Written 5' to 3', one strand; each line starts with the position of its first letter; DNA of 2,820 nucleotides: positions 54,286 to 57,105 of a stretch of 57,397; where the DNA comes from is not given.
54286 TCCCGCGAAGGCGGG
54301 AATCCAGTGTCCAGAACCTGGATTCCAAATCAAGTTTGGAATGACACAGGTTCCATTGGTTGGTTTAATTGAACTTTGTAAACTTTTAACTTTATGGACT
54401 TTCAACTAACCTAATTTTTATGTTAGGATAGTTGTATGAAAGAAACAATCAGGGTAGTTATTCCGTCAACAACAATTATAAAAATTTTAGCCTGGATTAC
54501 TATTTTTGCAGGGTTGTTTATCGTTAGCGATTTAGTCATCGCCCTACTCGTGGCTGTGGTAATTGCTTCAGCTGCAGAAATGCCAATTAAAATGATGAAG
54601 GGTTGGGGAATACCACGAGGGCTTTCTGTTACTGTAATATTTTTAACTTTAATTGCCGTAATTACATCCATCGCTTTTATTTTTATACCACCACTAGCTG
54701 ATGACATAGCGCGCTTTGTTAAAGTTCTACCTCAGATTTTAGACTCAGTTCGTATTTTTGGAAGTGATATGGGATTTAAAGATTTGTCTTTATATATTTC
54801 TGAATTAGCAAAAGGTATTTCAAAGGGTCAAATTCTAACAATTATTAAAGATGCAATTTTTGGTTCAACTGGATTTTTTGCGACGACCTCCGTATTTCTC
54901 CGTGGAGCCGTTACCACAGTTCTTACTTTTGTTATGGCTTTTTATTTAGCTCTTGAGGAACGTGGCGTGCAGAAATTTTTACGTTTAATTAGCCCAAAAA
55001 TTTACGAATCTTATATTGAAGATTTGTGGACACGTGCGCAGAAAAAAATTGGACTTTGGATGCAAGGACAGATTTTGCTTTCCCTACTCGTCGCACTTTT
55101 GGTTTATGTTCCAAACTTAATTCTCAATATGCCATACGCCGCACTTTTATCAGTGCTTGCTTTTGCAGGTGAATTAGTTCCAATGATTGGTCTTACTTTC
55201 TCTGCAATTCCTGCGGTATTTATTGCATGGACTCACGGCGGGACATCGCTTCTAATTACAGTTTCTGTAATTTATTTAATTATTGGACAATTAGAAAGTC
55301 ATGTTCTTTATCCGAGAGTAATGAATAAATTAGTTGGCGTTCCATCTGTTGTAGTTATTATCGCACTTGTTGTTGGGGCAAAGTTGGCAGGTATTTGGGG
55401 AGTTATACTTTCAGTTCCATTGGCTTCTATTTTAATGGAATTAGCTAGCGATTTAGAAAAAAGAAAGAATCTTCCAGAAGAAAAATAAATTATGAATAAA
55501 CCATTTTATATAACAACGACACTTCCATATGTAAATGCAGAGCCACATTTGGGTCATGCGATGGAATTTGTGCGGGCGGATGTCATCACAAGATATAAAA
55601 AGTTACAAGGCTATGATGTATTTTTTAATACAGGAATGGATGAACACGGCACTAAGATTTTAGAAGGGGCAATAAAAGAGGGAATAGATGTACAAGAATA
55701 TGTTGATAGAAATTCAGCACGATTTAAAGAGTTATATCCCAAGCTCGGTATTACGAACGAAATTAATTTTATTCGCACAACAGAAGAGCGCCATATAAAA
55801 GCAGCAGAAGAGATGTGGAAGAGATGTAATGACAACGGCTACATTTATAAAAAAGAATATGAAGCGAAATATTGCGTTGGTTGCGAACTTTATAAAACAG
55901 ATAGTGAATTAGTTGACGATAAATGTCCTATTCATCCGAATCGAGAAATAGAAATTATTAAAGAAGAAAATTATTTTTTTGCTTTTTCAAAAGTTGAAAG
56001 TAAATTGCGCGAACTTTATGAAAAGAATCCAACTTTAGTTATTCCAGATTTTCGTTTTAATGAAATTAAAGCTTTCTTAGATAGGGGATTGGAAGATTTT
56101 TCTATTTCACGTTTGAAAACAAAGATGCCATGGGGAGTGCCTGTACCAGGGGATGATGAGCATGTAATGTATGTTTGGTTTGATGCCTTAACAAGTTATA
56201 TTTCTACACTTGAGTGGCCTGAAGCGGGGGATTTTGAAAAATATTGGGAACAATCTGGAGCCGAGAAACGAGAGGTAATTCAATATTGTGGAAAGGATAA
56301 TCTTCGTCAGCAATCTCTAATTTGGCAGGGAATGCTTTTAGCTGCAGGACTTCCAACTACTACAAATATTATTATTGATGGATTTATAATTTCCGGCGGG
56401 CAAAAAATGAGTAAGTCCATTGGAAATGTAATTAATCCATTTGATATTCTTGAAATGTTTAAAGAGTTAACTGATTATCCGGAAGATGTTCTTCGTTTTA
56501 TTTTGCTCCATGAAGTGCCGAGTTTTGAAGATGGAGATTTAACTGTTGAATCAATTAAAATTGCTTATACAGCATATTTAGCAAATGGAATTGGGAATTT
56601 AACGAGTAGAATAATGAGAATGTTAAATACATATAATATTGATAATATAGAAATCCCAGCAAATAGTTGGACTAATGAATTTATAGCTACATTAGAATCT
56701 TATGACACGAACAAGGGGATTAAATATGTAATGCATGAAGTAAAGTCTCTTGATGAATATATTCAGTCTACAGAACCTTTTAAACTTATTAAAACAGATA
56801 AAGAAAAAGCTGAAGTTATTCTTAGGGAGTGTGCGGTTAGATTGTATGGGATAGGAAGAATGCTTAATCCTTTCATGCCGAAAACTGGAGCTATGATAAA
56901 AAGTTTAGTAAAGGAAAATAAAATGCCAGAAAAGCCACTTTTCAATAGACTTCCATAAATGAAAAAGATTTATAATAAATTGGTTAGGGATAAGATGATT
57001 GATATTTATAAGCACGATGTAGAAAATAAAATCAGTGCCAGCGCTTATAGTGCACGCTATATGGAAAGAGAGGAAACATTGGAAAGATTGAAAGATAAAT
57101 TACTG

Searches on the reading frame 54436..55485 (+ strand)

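Call 63: search_protein_families(library=pfam, proteins=[window:54436-55485:+], max_evalue=0.001)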
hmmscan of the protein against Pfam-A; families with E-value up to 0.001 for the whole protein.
window:54436-55485:+ (350 aa): 1 family
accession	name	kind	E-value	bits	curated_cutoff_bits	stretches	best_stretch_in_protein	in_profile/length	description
PF01594.21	AI-2E_transport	-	1.5e-50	172.7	34.3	1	17-336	5-322/327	AI-2E family transporter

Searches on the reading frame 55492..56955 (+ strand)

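Call 63: search_protein_families(library=pfam, proteins=[window:55492-56955:+], max_evalue=0.001)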
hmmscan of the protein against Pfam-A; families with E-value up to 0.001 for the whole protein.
window:55492-56955:+ (488 aa): 5 families
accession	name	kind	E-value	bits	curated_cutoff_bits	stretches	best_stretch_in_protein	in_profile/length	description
PF09334.17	tRNA-synt_1g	-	4.9e-92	309.1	20.1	2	139-375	163-391/391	tRNA synthetases class I (M)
PF00133.28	tRNA-synt_1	-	3.1e-30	105.7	22.7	2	2-219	22-244/414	tRNA synthetases class I (I, L, M and V)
PF01406.26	tRNA-synt_1e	-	5.5e-16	59.2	27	1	14-129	19-133/301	tRNA synthetases class I (C) catalytic domain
PF19303.5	Anticodon_3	-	0.00011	22.5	23.5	1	421-475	49-103/152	Anticodon binding domain of methionyl tRNA ligase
PF01921.24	tRNA-synt_1f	-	0.00031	20.2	27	0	291-362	268-332/360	tRNA synthetases class I (K)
